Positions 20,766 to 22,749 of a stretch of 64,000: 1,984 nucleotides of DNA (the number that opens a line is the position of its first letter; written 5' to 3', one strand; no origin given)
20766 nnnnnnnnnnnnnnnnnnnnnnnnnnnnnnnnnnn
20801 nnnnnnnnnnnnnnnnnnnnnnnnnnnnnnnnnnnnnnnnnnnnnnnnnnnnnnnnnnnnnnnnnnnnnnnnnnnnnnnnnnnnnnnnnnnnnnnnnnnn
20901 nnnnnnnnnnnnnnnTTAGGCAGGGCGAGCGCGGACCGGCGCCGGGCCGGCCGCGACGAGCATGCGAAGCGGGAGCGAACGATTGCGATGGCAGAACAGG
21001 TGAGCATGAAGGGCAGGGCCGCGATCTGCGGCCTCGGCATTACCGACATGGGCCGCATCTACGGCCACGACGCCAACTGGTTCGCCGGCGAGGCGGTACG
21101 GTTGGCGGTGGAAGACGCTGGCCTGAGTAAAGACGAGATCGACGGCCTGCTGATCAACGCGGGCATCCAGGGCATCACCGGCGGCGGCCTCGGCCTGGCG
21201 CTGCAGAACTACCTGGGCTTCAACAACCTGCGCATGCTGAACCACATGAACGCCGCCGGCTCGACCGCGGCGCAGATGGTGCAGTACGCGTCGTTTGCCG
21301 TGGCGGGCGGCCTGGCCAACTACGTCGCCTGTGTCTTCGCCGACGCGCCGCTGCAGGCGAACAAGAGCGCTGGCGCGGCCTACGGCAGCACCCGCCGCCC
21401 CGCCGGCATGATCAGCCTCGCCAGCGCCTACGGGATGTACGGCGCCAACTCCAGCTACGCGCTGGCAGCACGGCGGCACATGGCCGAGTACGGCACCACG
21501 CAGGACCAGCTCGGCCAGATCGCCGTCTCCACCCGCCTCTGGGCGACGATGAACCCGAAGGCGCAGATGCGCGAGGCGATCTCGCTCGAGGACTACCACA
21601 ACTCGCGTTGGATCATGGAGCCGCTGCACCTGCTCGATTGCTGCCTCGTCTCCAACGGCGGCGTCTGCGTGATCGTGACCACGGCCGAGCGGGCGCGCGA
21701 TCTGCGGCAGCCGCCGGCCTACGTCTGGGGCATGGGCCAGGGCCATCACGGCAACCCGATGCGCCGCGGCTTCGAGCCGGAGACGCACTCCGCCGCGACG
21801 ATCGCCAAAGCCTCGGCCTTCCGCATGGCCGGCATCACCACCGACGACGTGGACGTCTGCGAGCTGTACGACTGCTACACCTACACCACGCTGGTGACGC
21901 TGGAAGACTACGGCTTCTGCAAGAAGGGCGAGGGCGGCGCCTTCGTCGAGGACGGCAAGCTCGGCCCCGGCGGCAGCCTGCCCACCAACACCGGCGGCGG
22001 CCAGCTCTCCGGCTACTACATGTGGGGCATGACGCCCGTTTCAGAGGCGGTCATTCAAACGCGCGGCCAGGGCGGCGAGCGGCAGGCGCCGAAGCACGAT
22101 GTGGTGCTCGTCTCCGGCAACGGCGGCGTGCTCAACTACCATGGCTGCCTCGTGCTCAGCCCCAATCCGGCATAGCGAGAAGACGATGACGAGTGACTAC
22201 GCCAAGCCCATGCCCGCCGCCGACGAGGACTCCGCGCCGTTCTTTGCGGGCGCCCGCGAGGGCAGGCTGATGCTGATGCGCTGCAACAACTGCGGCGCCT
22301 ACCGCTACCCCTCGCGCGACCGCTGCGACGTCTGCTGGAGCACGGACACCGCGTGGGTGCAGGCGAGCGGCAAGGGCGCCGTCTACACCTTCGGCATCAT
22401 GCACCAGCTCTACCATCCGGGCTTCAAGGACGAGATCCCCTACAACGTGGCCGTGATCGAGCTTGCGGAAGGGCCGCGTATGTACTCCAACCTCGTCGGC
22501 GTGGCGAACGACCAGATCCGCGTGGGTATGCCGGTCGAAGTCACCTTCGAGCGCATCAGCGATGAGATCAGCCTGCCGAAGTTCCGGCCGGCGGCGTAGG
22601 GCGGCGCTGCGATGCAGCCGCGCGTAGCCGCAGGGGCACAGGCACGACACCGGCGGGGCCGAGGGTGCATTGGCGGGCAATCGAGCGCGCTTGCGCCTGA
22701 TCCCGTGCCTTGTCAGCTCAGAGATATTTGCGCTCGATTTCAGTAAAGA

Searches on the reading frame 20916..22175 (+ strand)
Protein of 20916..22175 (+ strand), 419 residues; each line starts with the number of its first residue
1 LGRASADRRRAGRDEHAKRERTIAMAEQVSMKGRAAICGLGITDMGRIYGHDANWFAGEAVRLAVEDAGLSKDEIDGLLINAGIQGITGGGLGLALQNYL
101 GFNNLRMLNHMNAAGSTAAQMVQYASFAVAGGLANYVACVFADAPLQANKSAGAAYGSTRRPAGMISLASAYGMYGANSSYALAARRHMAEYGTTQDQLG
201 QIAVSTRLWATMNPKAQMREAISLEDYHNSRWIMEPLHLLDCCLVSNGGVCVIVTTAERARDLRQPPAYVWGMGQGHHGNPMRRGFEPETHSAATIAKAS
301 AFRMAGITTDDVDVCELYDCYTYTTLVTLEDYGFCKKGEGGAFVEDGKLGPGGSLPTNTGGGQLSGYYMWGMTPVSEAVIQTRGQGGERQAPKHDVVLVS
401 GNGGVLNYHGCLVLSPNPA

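Call 38: search_protein_families(library=pfam, proteins=[window:20916-22175:+], max_evalue=0.00001)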
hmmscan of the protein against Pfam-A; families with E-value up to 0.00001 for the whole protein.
window:20916-22175:+ (419 aa): 1 family
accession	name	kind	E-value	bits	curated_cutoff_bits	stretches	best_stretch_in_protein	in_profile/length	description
PF22691.2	Thiolase_C_1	-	9.3e-44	149.1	28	1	290-415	16-143/144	Thiolase C-terminal domain-like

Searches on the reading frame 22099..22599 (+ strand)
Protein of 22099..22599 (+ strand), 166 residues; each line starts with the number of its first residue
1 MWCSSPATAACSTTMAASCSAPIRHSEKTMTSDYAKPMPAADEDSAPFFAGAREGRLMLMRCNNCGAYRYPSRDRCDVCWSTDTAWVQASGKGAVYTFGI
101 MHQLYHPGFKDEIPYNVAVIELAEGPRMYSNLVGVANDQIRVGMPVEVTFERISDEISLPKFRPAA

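Call 38: search_protein_families(library=pfam, proteins=[window:22099-22599:+], max_evalue=0.00001)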
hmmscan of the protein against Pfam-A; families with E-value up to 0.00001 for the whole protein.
window:22099-22599:+ (166 aa): 2 families
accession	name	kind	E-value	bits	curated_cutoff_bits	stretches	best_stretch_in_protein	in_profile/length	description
PF01796.24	OB_ChsH2_C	-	3.2e-21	75.4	27.1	1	86-151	1-65/65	ChsH2, C-terminal OB-fold domain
PF12172.15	zf-ChsH2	-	1.7e-10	40.9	23.2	1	49-83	1-35/37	ChsH2, rubredoxin-like zinc ribbon domain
